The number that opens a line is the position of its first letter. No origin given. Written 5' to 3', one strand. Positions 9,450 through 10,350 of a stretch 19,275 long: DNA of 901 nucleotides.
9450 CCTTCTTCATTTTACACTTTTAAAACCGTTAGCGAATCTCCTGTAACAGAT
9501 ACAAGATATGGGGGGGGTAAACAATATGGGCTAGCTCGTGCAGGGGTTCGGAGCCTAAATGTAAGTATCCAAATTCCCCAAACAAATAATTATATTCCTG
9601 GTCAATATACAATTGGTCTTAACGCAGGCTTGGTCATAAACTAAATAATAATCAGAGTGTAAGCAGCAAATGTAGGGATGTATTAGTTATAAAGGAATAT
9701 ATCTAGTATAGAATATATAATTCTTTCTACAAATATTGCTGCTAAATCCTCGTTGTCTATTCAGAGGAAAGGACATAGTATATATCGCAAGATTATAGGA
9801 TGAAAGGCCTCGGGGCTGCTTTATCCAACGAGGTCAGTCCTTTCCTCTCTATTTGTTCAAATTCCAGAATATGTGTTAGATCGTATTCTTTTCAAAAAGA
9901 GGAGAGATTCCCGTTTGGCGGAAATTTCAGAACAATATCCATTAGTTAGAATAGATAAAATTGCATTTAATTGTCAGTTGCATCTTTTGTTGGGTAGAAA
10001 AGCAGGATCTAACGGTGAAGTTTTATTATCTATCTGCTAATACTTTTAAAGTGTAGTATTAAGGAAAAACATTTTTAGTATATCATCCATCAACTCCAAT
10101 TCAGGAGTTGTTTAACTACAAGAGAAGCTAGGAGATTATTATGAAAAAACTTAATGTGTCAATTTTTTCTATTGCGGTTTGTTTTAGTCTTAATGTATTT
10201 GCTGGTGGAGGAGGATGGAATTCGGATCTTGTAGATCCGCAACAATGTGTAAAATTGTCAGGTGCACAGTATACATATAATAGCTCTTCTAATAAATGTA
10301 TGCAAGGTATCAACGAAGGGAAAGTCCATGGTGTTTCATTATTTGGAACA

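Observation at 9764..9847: Long-range perfect 11-bp inverted repeat in the 3' UTR of the fimbrial operon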

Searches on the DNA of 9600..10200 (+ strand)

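Call 7: search_rna_families(source=window, start=9600, end=10200, threshold=evalue, max_evalue=10, show_alignments=3)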
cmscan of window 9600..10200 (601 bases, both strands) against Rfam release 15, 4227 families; matches with E-value up to 10: 4.
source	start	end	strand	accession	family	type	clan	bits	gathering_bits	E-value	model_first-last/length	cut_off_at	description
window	9685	9730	-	RF00854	mir-5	Gene; miRNA;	-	16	75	4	1-70/70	no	mir-5 microRNA precursor family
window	9794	9853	+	RF00752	mir-14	Gene; miRNA;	-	15.9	53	1.9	1-63/63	no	mir-14 microRNA precursor family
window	9653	9767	+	RF04015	MIR946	Gene; miRNA;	-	12.7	190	6.4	1-189/189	no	MIR946 microRNA precursor family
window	10107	10162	+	RF02350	psRNA6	Gene; sRNA;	-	8.9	60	5.9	1-333/333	no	Nitrosomonas sRNA psRNA6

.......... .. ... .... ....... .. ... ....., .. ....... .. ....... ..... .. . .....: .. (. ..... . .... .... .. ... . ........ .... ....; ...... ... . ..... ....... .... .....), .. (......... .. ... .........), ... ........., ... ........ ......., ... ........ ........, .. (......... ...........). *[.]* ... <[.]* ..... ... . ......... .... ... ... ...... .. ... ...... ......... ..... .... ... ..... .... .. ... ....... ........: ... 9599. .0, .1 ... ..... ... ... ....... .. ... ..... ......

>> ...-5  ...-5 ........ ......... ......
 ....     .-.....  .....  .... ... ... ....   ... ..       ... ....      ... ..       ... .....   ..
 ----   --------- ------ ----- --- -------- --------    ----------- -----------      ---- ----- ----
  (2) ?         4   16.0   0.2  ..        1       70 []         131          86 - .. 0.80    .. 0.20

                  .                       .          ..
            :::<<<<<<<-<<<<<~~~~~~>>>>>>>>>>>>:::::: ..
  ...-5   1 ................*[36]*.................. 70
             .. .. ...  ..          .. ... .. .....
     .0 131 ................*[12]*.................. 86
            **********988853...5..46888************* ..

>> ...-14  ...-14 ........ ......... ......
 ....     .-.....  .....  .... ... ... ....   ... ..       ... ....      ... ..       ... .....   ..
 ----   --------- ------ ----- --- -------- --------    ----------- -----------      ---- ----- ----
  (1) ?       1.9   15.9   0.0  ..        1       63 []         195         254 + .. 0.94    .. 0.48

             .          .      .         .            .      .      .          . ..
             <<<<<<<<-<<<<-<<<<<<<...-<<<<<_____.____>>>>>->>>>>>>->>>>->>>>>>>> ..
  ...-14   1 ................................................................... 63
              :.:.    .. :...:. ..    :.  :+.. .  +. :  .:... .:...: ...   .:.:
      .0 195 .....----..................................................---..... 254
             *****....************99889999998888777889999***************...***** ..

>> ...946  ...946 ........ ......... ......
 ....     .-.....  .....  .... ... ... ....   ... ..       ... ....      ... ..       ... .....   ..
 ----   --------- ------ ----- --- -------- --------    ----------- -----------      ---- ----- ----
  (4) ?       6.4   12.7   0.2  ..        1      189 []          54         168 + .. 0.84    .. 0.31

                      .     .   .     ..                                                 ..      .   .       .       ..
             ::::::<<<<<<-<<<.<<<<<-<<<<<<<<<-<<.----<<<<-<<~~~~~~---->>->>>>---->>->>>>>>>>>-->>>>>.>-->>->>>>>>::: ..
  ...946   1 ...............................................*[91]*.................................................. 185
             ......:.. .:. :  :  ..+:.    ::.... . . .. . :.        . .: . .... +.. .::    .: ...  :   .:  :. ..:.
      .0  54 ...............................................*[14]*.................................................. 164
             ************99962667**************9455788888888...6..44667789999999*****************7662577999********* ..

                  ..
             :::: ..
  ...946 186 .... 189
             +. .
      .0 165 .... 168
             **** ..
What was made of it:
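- On Any Rfam RNA family or tRNA: The best hits at 9600-10200 are microRNA models at E of 1.9 or more (call 7).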

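Call 10: search_dna_similar(query=window:9600-10150:+, collection=ecoli_genomes, mode=near, max_rows=15)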
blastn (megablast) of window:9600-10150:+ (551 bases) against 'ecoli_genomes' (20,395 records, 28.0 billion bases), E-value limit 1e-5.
Records with a match: 54; places in all: 57; records where one place covers at least 80% of the query: 53.
Genomes with a match: 54 of 5426; with a place that covers at least 80% of the query: 53. Places per genome that has any: lowest 1, median 1, highest 2. On chromosomes: 57 places; on plasmids: 0.
Best place of each record, by identity: >=99% 9; 95-99% 9; 90-95% 36.
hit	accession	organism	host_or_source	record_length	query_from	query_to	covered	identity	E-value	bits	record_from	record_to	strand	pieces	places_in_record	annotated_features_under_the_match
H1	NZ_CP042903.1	Escherichia coli strain CFSAN061761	missing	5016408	1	551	100%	99.3%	0e+0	996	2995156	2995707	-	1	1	hypothetical protein (x2)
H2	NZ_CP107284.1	Escherichia coli strain SW4848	Water from a lake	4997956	1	551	100%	99.3%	0e+0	996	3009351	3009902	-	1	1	hypothetical protein (x2)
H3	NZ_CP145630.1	Escherichia coli strain S1-SRL-01-C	Homo sapiens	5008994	1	551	100%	99.3%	0e+0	996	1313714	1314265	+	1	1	hypothetical protein (x2)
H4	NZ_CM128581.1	Escherichia coli strain 700462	Homo sapiens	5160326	1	551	100%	99.3%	0e+0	996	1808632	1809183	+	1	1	hypothetical protein (x2)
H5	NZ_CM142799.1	Escherichia coli strain GPEC874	chicken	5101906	1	551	100%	99.3%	0e+0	996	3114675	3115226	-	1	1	hypothetical protein (x2)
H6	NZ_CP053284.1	Escherichia coli strain SCU-104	Homo sapiens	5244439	1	551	100%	98.7%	0e+0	979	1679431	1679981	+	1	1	hypothetical protein (x2)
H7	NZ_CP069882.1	Escherichia coli strain FDAARGOS_1289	Homo sapiens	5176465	1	551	100%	98.2%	0e+0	963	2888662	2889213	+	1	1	hypothetical protein (x2)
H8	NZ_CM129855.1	Escherichia coli strain SW071611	wastewater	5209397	7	551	99%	99.1%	0e+0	979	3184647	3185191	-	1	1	hypothetical protein (x2)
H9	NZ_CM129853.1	Escherichia coli strain SW071619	wastewater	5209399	7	551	99%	99.1%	0e+0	979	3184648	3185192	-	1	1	hypothetical protein (x2)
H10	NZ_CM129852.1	Escherichia coli strain SW07163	wastewater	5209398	7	551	99%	99.1%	0e+0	979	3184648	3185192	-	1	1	hypothetical protein (x3)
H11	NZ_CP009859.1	Escherichia coli strain ECONIH1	rectal swab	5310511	1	551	100%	97.6%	0e+0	946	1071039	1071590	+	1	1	hypothetical protein (x2)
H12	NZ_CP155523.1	Escherichia coli strain WWCOL-315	wastewater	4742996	1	551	100%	97.6%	0e+0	946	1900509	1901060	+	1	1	hypothetical protein (x2)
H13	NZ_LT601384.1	Escherichia coli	-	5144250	1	551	100%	97.0%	2e-176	940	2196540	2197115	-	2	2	none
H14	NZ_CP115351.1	Escherichia coli strain CUVET21-37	cat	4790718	7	551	99%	98.0%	0e+0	946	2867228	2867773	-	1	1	hypothetical protein (x2)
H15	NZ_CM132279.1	Escherichia coli strain 19AR0646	Homo sapiens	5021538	7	551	99%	98.0%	0e+0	946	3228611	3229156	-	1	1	hypothetical protein (x2)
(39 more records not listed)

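Call 11: search_dna_similar(query=window:9600-10150:+, collection=plasmids, mode=near, max_rows=15)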
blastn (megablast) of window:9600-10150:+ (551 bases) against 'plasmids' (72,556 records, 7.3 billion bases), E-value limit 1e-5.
No match.

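Call 12: get_annotated_region(hit=H1, flank=10000)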
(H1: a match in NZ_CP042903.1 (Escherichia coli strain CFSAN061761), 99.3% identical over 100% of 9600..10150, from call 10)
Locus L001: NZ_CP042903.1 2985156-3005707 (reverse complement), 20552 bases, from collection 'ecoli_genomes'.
description: Escherichia coli strain CFSAN061761 chromosome, complete genome
organism: Escherichia coli strain CFSAN061761 (NCBI taxid 562)
replicon: chromosome; assembly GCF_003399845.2
host: missing; source: raw milk cheese; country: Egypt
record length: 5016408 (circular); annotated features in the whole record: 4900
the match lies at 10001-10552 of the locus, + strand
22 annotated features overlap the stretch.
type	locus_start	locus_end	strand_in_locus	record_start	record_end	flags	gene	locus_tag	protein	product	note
CDS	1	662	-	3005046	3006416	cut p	-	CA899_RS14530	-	IS3-like element IS150 family transposase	frameshifted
CDS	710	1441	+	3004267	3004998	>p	iroN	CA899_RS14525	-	siderophore salmochelin receptor IroN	internal stop; incomplete; partial in the middle of a contig; missing N-terminus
CDS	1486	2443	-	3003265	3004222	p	iroE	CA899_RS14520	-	catecholate siderophore esterase IroE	frameshifted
CDS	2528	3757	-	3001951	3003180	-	iroD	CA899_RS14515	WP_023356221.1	catecholate siderophore esterase IroD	-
CDS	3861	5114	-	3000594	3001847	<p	iroC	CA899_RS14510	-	salmochelin/enterobactin export ABC transporter IroC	frameshifted; incomplete; partial in the middle of a contig; missing N-terminus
CDS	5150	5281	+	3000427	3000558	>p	-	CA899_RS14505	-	IS630 family transposase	incomplete; partial in the middle of a contig; missing N-terminus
CDS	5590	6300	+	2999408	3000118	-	-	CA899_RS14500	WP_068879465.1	fimbria/pilus periplasmic chaperone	-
CDS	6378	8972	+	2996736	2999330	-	-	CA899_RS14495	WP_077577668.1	fimbria/pilus outer membrane usher protein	-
CDS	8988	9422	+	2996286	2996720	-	afaD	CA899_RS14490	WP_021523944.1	AfaD family invasin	-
CDS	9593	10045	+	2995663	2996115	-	-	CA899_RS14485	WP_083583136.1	hypothetical protein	-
CDS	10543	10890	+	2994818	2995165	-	-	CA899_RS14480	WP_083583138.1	hypothetical protein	-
CDS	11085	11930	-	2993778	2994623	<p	-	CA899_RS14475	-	IS481 family transposase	incomplete; partial in the middle of a contig; missing N-terminus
CDS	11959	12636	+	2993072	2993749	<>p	tnpC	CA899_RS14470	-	IS66 family transposase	incomplete; partial in the middle of a contig; missing N-terminus and C-terminus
CDS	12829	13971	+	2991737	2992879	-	-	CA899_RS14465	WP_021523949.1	ABC transporter permease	-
CDS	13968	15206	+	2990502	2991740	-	-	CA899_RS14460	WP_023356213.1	TolC family protein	-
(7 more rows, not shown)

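Call 13: search_dna_similar(query=window:9600-10150:+, collection=ecoli_genomes, mode=distant, max_rows=60, rows=best)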
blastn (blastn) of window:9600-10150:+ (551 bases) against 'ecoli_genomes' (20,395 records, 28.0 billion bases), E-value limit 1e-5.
Records with a match: 54; places in all: 57; records where one place covers at least 80% of the query: 53.
Genomes with a match: 54 of 5426; with a place that covers at least 80% of the query: 53. Places per genome that has any: lowest 1, median 1, highest 2. On chromosomes: 57 places; on plasmids: 0.
Best place of each record, by identity: >=99% 6; 95-99% 11; 90-95% 37.
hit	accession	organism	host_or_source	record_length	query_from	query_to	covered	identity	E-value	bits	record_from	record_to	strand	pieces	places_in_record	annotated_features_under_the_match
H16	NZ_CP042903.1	Escherichia coli strain CFSAN061761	missing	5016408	1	551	100%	99.3%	0e+0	975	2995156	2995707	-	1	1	hypothetical protein (x2)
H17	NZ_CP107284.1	Escherichia coli strain SW4848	Water from a lake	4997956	1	551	100%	99.3%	0e+0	975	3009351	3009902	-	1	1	hypothetical protein (x2)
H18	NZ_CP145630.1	Escherichia coli strain S1-SRL-01-C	Homo sapiens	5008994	1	551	100%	99.3%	0e+0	975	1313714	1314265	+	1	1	hypothetical protein (x2)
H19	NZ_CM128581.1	Escherichia coli strain 700462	Homo sapiens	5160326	1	551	100%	99.3%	0e+0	975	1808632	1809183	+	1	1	hypothetical protein (x2)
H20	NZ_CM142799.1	Escherichia coli strain GPEC874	chicken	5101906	1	551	100%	99.3%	0e+0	975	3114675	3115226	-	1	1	hypothetical protein (x2)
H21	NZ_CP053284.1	Escherichia coli strain SCU-104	Homo sapiens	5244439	1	551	100%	98.7%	0e+0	963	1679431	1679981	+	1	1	hypothetical protein (x2)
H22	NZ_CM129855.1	Escherichia coli strain SW071611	wastewater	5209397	1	551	100%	98.7%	0e+0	963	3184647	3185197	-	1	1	hypothetical protein (x2)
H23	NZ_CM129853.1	Escherichia coli strain SW071619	wastewater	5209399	1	551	100%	98.7%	0e+0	963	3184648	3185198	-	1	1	hypothetical protein (x2)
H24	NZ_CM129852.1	Escherichia coli strain SW07163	wastewater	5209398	1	551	100%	98.7%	0e+0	963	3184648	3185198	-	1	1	hypothetical protein (x3)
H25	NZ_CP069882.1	Escherichia coli strain FDAARGOS_1289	Homo sapiens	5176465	1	551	100%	98.2%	0e+0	948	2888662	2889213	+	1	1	hypothetical protein (x2)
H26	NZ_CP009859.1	Escherichia coli strain ECONIH1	rectal swab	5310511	1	551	100%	97.6%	0e+0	934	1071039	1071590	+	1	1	hypothetical protein (x2)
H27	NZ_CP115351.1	Escherichia coli strain CUVET21-37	cat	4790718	1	551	100%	97.6%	0e+0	934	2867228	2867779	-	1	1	hypothetical protein (x2)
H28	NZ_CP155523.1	Escherichia coli strain WWCOL-315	wastewater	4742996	1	551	100%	97.6%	0e+0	934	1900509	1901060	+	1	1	hypothetical protein (x2)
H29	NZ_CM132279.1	Escherichia coli strain 19AR0646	Homo sapiens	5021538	1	551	100%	97.6%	0e+0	934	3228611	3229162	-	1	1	hypothetical protein (x2)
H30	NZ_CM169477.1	Escherichia coli strain EC24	Homo sapiens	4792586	1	551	100%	97.3%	0e+0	925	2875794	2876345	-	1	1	hypothetical protein (x2)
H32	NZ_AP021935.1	Escherichia coli strain WP2-W18-ESBL-10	-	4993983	1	551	100%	94.0%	0e+0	910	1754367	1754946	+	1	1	hypothetical protein (x2)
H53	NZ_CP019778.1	Escherichia coli strain NCTC86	Homo sapiens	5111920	1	551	100%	93.1%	0e+0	887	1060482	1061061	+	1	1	hypothetical protein (x2)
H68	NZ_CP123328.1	Escherichia coli strain AREA_499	Homo sapiens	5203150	1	496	90%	93.7%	0e+0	820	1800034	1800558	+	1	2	hypothetical protein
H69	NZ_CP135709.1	Escherichia coli strain TUM1857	missing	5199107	234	551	58%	99.4%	7e-158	565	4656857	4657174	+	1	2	hypothetical protein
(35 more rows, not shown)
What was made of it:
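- Closest known: 3' stem-loop stabilisers of bacterial mRNAs. Different: It is single-copy, whereas REP is a genome-wide family (calls 10, 13).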

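Call 14: get_annotated_region(hit=H32, flank=6000)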
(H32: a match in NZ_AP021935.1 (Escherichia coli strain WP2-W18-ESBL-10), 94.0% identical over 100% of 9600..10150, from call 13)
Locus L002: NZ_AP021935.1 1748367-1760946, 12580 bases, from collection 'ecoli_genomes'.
description: Escherichia coli strain WP2-W18-ESBL-10 chromosome, complete genome
organism: Escherichia coli strain WP2-W18-ESBL-10 (NCBI taxid 562)
replicon: chromosome; assembly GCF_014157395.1
host: -; source: -; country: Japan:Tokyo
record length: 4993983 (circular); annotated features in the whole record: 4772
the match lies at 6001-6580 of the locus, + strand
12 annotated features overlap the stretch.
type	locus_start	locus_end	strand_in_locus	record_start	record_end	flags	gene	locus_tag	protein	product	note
CDS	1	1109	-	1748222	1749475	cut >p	iroC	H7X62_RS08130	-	salmochelin/enterobactin export ABC transporter IroC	frameshifted; incomplete; partial in the middle of a contig; missing N-terminus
CDS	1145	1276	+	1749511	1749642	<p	-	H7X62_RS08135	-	IS630 family transposase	incomplete; partial in the middle of a contig; missing N-terminus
CDS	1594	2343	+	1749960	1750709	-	-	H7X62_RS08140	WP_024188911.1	fimbria/pilus periplasmic chaperone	-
CDS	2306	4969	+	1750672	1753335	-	-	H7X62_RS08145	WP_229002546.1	fimbria/pilus outer membrane usher protein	-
CDS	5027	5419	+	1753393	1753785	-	afaD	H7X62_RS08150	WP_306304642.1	AfaD family invasin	-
CDS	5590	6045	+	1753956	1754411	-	-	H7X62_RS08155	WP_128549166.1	hypothetical protein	-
CDS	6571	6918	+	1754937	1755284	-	-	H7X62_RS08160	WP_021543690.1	hypothetical protein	-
CDS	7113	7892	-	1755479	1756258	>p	-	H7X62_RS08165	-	integrase core domain-containing protein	incomplete; partial in the middle of a contig; missing N-terminus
CDS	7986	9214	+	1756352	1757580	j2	-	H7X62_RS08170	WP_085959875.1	IS3 family transposase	programmed frameshift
CDS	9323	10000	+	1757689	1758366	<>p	tnpC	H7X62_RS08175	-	IS66 family transposase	incomplete; partial in the middle of a contig; missing N-terminus and C-terminus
CDS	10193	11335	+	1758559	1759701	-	-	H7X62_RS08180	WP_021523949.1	ABC transporter permease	-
CDS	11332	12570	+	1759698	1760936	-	-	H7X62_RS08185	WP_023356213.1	TolC family protein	-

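Call 15: get_annotated_region(hit=H53, flank=6000)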
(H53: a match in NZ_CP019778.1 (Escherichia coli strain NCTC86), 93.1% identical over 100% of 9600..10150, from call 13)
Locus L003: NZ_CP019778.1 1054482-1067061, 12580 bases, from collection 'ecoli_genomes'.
description: Escherichia coli strain NCTC86 chromosome, complete genome
organism: Escherichia coli strain NCTC86 (NCBI taxid 562)
replicon: chromosome; assembly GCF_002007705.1
host: Homo sapiens; source: -; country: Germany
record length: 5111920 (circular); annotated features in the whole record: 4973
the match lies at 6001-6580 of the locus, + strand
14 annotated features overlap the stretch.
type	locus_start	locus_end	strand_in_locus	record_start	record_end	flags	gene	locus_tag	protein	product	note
CDS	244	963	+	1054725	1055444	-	-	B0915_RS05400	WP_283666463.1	fimbria/pilus periplasmic chaperone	-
CDS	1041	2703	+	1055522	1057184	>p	-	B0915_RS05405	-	fimbria/pilus outer membrane usher protein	frameshifted; incomplete; partial in the middle of a contig; missing C-terminus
CDS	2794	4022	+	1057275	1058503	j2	-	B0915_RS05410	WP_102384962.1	IS3 family transposase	programmed frameshift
CDS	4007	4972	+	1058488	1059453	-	-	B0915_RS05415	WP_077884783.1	fimbria/pilus outer membrane usher protein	-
CDS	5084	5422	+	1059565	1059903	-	afaD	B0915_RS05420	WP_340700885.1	AfaD family invasin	-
CDS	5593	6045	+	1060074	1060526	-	-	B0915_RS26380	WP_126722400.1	hypothetical protein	-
CDS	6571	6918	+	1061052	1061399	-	-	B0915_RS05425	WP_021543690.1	hypothetical protein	-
CDS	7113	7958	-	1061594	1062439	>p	-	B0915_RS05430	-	IS481 family transposase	incomplete; partial in the middle of a contig; missing N-terminus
CDS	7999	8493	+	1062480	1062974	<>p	-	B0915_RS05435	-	IS66 family transposase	incomplete; partial in the middle of a contig; missing N-terminus and C-terminus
CDS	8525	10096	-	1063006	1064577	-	-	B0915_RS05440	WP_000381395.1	IS66-like element ISCro1 family transposase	-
CDS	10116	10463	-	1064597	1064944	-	tnpB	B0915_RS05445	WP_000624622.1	IS66 family insertion sequence element accessory protein TnpB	TnpB, as the term is used for proteins encoded by IS66 family insertion elements, is considered an accessory protein, ...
CDS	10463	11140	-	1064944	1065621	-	tnpA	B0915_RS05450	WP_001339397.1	IS66-like element accessory protein TnpA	-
CDS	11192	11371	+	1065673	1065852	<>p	-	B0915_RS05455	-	IS66 family transposase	incomplete; partial in the middle of a contig; missing N-terminus and C-terminus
CDS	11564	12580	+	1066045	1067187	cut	-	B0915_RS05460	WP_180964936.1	FtsX-like permease family protein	-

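Call 16: get_annotated_region(hit=H26, flank=1000)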
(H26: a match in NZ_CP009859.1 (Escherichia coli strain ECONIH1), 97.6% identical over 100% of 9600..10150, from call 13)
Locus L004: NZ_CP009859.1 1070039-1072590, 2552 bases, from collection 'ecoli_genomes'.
description: Escherichia coli strain ECONIH1 chromosome, complete genome
organism: Escherichia coli strain ECONIH1 (NCBI taxid 562)
replicon: chromosome; assembly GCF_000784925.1
host: -; source: rectal swab; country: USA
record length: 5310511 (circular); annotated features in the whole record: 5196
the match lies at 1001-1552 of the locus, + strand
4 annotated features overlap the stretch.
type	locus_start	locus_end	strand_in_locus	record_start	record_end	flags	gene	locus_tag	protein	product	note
CDS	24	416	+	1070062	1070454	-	afaD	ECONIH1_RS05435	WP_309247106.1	AfaD family invasin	-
CDS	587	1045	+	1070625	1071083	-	-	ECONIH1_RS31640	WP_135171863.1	hypothetical protein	-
CDS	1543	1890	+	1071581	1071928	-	-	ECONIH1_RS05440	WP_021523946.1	hypothetical protein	-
CDS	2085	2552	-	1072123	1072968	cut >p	-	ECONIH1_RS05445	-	integrase core domain-containing protein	incomplete; partial in the middle of a contig; missing N-terminus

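Call 17: get_annotated_region(hit=H25, flank=1000)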
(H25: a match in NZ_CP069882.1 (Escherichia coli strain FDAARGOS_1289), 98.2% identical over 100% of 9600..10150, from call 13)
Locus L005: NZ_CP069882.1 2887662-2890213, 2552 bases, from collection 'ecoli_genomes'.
description: Escherichia coli strain FDAARGOS_1289 chromosome, complete genome
organism: Escherichia coli strain FDAARGOS_1289 (NCBI taxid 562)
replicon: chromosome; assembly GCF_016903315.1
host: Homo sapiens; source: missing; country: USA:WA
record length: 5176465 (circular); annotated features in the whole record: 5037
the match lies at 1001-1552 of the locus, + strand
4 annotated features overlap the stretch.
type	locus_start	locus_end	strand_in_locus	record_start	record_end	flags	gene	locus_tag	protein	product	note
CDS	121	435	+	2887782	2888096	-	afaD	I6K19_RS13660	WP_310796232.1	AfaD family invasin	-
CDS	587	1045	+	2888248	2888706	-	-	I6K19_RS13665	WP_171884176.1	hypothetical protein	-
CDS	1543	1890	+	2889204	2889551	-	-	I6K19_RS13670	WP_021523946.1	hypothetical protein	-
CDS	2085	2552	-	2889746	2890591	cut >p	-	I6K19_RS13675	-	IS481 family transposase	incomplete; partial in the middle of a contig; missing N-terminus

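Call 20: search_dna_similar(query=window:9645-10140:+, collection=plasmids, mode=distant, max_rows=15, max_evalue=0.01)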
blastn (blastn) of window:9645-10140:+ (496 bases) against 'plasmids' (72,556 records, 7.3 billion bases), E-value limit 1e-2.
No match.

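Call 58: get_annotated_region(hit=H69, flank=4000)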
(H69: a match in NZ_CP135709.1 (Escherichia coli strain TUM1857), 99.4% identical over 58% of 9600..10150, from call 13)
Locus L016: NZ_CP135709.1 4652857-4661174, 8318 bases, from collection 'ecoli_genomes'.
description: Escherichia coli strain TUM1857 chromosome, complete genome
organism: Escherichia coli strain TUM1857 (NCBI taxid 562)
replicon: chromosome; assembly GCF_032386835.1
host: missing; source: missing; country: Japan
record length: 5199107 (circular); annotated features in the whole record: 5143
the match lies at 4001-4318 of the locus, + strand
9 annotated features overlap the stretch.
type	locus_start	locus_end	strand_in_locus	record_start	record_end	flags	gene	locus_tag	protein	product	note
CDS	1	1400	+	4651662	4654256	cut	-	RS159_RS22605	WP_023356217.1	fimbria/pilus outer membrane usher protein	-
CDS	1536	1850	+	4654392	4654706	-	afaD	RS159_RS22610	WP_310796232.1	AfaD family invasin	-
CDS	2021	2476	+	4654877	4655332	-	-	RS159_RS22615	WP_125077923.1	hypothetical protein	-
CDS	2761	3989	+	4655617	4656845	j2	-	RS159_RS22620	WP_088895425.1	IS3-like element IS2 family transposase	programmed frameshift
CDS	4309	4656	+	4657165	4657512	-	-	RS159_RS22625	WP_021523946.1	hypothetical protein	-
CDS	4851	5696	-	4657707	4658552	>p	-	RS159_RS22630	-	IS481 family transposase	incomplete; partial in the middle of a contig; missing N-terminus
CDS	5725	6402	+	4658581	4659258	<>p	tnpC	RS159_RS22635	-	IS66 family transposase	incomplete; partial in the middle of a contig; missing N-terminus and C-terminus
CDS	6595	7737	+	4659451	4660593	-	-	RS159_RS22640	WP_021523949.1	ABC transporter permease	-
CDS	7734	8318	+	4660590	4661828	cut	-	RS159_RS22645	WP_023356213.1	TolC family protein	-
